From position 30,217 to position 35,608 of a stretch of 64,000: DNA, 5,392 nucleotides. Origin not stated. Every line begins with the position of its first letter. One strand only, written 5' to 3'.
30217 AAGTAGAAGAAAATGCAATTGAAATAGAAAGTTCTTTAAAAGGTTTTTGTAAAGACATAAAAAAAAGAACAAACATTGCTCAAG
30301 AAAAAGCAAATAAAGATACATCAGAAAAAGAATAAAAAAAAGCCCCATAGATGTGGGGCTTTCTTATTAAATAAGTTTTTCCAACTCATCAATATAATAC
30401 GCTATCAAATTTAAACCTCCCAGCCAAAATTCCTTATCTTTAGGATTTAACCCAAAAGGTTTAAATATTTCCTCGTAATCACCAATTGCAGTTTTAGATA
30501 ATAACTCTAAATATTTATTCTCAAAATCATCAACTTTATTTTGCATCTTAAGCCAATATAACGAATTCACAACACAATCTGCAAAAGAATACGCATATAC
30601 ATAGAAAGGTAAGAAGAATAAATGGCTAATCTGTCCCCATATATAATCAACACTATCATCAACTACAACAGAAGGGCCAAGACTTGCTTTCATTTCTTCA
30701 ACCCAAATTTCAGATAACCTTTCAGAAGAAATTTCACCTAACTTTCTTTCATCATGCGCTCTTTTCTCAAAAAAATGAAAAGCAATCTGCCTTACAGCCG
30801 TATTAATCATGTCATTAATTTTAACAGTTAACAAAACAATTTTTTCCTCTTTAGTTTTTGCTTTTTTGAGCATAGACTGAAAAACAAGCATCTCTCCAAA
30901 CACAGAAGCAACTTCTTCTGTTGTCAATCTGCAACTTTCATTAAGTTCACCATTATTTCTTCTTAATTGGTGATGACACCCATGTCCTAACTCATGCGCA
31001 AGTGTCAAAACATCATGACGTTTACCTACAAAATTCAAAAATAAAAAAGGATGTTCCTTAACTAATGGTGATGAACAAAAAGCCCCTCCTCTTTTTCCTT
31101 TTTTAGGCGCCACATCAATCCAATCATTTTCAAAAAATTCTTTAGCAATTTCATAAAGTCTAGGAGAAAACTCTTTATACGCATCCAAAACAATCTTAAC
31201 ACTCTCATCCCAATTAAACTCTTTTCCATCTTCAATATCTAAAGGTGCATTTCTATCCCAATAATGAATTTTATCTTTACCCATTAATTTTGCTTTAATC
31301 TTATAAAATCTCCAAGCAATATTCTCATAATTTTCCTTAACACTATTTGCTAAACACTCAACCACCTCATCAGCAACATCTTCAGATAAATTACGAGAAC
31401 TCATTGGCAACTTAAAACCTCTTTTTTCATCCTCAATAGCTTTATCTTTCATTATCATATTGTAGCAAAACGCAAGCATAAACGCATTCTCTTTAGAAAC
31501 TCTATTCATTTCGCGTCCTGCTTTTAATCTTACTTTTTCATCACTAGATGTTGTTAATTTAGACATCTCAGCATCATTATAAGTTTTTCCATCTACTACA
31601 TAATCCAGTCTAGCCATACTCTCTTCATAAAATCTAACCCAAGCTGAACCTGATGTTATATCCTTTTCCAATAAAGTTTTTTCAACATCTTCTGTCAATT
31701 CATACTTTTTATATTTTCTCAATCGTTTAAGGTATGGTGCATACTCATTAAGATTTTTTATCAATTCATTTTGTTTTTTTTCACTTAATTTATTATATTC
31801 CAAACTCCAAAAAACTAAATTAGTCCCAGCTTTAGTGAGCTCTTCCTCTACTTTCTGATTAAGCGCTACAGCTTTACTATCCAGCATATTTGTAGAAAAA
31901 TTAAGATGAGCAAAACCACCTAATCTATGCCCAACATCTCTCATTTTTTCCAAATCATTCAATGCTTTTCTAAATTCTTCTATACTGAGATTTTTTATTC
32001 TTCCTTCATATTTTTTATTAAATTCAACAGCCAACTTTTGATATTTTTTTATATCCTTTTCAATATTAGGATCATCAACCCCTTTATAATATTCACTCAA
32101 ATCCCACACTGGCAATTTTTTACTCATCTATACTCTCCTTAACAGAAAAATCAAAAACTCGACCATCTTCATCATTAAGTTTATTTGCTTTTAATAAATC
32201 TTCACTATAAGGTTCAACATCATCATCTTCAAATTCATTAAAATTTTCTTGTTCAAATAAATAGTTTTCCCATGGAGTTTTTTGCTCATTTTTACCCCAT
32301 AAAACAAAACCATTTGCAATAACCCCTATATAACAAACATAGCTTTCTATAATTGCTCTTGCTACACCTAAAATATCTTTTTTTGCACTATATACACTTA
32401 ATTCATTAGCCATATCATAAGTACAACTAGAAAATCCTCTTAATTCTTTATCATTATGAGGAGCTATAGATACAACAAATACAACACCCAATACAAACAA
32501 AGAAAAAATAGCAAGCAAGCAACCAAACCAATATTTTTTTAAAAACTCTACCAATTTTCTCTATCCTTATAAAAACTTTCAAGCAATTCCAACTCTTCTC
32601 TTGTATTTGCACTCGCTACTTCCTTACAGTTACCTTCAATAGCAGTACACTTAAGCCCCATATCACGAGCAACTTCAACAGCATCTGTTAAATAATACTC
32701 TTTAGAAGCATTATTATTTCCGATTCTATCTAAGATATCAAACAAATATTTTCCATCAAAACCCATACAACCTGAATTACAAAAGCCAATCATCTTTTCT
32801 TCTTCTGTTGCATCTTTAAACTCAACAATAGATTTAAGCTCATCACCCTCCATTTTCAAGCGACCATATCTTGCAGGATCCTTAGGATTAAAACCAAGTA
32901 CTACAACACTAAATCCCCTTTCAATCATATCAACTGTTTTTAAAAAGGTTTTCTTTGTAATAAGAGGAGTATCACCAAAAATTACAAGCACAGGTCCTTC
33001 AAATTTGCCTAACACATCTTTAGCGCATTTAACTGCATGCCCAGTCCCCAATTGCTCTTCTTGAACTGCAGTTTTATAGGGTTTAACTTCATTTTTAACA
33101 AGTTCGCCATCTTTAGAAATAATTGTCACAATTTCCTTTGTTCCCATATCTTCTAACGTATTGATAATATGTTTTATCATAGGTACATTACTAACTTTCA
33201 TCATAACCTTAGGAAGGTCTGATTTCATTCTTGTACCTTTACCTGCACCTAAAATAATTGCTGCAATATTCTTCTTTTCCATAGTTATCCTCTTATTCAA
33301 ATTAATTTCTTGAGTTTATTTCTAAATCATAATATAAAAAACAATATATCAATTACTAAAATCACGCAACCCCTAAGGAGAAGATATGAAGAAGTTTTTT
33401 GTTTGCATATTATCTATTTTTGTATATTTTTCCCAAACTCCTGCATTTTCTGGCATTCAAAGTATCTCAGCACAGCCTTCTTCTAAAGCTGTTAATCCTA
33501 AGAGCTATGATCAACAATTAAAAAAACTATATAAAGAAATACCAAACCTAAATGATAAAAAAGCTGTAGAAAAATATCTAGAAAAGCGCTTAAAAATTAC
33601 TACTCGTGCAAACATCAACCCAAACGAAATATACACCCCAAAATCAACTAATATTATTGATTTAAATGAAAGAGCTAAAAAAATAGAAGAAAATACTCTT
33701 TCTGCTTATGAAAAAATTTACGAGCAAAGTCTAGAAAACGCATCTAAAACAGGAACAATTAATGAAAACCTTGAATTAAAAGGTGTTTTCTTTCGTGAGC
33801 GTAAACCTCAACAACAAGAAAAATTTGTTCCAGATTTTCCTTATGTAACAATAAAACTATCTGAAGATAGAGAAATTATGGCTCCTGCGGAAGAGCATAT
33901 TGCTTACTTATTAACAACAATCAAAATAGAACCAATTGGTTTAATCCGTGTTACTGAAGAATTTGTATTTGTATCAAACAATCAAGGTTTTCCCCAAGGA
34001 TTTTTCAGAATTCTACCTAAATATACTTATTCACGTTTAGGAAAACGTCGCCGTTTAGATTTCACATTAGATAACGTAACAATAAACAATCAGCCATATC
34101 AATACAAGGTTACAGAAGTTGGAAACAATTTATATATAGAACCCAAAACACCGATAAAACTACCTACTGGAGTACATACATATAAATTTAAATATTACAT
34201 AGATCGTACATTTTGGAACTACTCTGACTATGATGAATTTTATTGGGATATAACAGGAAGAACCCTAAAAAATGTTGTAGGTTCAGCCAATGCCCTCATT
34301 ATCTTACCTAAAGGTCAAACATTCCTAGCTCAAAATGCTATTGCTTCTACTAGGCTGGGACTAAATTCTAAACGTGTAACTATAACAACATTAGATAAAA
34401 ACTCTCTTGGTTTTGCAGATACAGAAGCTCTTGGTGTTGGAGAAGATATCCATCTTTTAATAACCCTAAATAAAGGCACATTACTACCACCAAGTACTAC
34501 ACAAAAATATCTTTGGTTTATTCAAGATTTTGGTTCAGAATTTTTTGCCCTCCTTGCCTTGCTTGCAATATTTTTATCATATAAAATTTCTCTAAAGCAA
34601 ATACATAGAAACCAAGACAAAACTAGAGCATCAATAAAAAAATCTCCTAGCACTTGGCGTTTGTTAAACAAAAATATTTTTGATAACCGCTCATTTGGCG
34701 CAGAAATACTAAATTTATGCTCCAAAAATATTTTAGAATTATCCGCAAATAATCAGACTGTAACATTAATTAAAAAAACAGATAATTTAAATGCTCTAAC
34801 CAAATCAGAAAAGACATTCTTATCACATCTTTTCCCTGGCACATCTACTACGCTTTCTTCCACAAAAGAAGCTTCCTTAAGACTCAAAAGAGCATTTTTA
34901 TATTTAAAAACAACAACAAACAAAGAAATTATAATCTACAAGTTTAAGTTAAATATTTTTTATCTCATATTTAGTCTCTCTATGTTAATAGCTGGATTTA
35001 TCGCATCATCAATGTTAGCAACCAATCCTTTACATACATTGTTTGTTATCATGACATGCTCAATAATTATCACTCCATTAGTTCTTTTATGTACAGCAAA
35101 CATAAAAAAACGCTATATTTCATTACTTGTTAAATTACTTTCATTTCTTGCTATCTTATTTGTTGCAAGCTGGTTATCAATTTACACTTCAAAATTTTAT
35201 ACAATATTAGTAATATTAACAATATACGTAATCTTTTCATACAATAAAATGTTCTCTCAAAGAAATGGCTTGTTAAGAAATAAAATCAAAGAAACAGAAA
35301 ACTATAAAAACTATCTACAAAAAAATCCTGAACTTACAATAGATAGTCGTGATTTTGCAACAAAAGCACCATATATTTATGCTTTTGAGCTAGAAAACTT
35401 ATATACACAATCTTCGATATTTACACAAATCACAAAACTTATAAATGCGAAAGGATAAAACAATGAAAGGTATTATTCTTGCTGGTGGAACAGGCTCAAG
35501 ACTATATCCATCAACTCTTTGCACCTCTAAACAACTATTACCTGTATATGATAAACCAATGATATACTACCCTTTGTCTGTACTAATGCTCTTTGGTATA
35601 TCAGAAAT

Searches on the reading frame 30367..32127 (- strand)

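Call 86: search_protein_families(library=pfam, proteins=[window:30367-32127:-], max_evalue=0.0001)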
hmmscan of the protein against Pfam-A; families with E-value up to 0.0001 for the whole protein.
window:30367-32127:- (586 aa): 2 families
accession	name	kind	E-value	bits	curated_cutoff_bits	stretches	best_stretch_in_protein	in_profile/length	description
PF01432.26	Peptidase_M3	-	5.9e-35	121.9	27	1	191-571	2-454/457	Peptidase family M3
PF08439.15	Peptidase_M3_N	-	6e-12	46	25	1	112-175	3-69/70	Oligopeptidase F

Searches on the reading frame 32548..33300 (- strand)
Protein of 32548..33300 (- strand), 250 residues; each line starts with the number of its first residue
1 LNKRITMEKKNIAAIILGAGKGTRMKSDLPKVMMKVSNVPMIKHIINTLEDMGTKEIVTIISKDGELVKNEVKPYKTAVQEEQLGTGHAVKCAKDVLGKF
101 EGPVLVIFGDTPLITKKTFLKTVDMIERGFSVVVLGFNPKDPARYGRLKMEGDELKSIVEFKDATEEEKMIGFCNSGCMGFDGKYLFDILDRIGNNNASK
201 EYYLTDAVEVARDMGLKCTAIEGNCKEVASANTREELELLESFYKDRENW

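Call 86: search_protein_families(library=pfam, proteins=[window:32548-33300:-], max_evalue=0.0001)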
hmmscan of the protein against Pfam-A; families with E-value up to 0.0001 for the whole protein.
window:32548-33300:- (250 aa): 4 families
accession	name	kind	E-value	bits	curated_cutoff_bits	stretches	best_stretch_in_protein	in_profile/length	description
PF12804.13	NTP_transf_3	-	3.1e-13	50.7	27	1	14-137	1-123/160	MobA-like NTP transferase domain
PF00483.29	NTP_transferase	-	3.3e-13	50.2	21.2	1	14-213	2-211/245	Nucleotidyl transferase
PF01128.25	IspD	-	3.2e-09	37.3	27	1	12-134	1-125/221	2-C-methyl-D-erythritol 4-phosphate cytidylyltransferase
PF02348.25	CTP_transf_3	-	6.5e-05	23.3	22.6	1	31-129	16-117/217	Cytidylyltransferase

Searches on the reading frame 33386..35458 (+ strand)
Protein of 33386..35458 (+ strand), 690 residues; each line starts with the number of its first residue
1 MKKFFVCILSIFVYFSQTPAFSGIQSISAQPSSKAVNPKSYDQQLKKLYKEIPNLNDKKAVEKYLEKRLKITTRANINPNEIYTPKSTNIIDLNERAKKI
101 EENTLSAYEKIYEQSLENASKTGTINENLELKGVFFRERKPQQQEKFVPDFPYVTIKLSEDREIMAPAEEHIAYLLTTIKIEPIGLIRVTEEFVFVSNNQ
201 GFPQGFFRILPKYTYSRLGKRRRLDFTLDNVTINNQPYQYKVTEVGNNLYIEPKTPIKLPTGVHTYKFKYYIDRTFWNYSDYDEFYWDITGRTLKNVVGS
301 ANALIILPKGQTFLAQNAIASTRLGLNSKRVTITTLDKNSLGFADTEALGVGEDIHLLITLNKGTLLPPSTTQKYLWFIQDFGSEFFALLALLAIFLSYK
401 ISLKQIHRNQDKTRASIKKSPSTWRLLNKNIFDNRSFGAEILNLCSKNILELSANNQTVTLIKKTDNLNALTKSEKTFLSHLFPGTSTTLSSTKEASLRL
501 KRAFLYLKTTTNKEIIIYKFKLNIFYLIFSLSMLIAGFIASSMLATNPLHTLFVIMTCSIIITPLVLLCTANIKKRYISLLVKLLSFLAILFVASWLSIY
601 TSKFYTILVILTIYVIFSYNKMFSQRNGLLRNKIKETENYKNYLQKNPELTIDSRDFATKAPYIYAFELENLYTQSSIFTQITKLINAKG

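Call 86: search_protein_families(library=pfam, proteins=[window:33386-35458:+], max_evalue=0.0001)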
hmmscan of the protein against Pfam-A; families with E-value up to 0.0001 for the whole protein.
window:33386-35458:+ (690 aa): 2 families
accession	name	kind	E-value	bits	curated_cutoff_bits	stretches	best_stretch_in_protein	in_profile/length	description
PF09972.14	DUF2207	-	3e-12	47.5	24.4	1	178-311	8-131/172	Predicted membrane protein (DUF2207) N-terminal domain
PF20990.2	DUF2207_C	-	4.3e-06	27.1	33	1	426-653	20-212/247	Predicted membrane protein (DUF2207) C-terminal domain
